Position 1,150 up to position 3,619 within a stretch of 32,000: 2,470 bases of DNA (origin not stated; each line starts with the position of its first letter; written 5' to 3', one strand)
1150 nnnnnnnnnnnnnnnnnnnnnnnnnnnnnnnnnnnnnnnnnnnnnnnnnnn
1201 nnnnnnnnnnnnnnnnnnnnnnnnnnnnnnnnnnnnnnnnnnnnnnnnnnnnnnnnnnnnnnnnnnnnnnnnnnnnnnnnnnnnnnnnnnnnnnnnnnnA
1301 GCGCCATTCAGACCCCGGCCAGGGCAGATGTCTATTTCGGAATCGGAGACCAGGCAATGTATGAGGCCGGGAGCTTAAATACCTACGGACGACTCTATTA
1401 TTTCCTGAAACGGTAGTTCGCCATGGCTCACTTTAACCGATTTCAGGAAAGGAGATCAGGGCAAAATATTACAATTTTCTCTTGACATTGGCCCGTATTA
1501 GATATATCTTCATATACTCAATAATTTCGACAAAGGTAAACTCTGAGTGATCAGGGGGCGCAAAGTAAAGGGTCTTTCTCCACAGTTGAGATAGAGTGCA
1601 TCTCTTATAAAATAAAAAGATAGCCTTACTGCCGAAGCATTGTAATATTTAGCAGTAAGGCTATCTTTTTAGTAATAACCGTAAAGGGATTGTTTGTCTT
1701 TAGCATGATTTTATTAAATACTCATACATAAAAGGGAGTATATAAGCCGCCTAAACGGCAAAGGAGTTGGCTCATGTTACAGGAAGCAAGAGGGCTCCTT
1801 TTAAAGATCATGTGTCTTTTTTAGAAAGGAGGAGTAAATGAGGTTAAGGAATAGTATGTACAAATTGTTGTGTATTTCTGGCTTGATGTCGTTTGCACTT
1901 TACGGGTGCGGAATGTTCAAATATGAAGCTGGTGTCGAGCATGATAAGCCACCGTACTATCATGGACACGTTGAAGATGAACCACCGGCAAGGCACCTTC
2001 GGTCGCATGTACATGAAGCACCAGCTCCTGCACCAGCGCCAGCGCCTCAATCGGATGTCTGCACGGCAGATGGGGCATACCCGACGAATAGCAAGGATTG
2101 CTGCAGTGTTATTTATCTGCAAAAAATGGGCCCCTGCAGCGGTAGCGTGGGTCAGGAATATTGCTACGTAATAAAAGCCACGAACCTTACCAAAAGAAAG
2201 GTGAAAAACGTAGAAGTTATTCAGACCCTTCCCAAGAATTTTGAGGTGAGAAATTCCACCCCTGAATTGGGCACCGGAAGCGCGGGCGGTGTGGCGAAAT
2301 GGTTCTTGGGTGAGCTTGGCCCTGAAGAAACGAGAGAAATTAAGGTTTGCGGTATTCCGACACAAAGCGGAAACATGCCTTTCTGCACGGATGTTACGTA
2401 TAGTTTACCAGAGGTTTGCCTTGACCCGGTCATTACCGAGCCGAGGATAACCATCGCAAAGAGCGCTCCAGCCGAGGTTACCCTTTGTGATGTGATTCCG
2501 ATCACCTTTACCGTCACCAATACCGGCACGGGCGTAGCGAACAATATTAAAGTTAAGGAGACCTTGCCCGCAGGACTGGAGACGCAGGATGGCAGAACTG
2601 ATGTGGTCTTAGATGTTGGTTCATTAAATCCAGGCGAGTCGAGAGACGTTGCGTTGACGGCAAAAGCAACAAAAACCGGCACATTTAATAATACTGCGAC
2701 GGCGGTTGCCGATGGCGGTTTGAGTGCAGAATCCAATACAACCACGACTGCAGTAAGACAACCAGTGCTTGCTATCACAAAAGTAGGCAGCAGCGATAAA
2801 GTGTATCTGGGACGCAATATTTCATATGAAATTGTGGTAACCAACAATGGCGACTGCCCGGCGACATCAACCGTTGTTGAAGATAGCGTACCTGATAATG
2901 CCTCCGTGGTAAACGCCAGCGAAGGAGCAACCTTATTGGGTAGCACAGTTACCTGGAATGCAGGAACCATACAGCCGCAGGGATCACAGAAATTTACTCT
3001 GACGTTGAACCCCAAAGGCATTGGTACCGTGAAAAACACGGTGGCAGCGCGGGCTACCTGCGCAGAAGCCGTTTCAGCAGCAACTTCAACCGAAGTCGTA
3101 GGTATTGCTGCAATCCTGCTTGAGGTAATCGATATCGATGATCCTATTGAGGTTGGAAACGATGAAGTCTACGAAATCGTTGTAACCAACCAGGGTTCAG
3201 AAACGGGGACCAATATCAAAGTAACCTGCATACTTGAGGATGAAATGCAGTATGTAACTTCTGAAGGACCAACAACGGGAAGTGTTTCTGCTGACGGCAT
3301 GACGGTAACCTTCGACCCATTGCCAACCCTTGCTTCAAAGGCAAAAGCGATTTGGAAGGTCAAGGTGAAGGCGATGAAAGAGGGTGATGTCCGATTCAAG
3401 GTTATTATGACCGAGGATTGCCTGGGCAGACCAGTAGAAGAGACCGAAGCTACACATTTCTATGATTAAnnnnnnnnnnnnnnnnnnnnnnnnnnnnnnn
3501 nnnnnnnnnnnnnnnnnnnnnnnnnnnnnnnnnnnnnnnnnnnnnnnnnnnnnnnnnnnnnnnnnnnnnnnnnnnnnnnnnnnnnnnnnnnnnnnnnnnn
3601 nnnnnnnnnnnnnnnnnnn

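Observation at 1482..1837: Candidate c-di-GMP-I (GEMM-I) riboswitch with mutually exclusive terminator upstream of the OmcB-like genes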

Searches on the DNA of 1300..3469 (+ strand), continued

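Call 20: search_rna_families(sources=[L047, L048, L049, L050, L051, L052, L053, L054, L055, L056, L057, L058, L059, L060, L061, L062, L063, L064, L065, L066], threshold=gathering)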
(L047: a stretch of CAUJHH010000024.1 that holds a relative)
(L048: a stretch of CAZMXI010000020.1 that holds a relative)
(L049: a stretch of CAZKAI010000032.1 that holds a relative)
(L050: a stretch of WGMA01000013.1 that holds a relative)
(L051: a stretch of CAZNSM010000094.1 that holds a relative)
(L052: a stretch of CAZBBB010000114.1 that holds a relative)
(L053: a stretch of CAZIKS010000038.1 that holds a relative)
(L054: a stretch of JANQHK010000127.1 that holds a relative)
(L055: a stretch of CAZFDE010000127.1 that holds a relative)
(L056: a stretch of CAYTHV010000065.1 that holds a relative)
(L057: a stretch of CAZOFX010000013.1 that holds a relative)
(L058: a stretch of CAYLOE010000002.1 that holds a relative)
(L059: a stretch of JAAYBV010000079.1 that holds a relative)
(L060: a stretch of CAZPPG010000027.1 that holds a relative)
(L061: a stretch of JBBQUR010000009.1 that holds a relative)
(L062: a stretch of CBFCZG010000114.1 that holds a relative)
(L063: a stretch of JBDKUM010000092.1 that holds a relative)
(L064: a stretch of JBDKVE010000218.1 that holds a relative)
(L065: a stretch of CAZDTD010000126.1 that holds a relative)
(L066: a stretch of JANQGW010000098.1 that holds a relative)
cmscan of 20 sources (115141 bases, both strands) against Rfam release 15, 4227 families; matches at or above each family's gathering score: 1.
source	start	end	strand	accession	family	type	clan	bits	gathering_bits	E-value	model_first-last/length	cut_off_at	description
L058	5765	5858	-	RF01852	tRNA-Sec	Gene; tRNA;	CL00001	72.6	47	1.1e-12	1-91/91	no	Selenocysteine transfer RNA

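Call 65: search_rna_families(sources=[L110, L123, L178, L182, L206, L207, L208], threshold=gathering)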
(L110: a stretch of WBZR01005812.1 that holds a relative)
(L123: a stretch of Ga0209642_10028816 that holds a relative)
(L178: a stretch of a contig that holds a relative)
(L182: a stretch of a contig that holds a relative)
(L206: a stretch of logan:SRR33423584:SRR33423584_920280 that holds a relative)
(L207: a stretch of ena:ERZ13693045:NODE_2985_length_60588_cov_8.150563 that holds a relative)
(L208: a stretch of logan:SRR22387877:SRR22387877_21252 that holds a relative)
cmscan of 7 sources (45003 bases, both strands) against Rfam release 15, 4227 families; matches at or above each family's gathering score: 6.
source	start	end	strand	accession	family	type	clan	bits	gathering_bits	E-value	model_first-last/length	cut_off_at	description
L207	556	654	+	RF03167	c-di-GMP-I-GGC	Cis-reg; riboswitch;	CL00126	68.7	59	2.7e-14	1-80/80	no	c-di-GMP-I-GGC riboswitch aptamer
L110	8574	8678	+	RF03167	c-di-GMP-I-GGC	Cis-reg; riboswitch;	CL00126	62.7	59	1.4e-12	1-80/80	no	c-di-GMP-I-GGC riboswitch aptamer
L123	1508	1650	+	RF03167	c-di-GMP-I-GGC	Cis-reg; riboswitch;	CL00126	60.2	59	7.4e-12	1-80/80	no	c-di-GMP-I-GGC riboswitch aptamer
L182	755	897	+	RF01051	c-di-GMP-I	Cis-reg; riboswitch;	CL00126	54.6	35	4.6e-08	1-87/87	no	c-di-GMP-I riboswitch aptamer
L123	2330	2426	+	RF01051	c-di-GMP-I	Cis-reg; riboswitch;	CL00126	52.2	35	1.8e-07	1-87/87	no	c-di-GMP-I riboswitch aptamer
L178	5233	5359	+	RF01051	c-di-GMP-I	Cis-reg; riboswitch;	CL00126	50.4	35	4.7e-07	1-87/87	no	c-di-GMP-I riboswitch aptamer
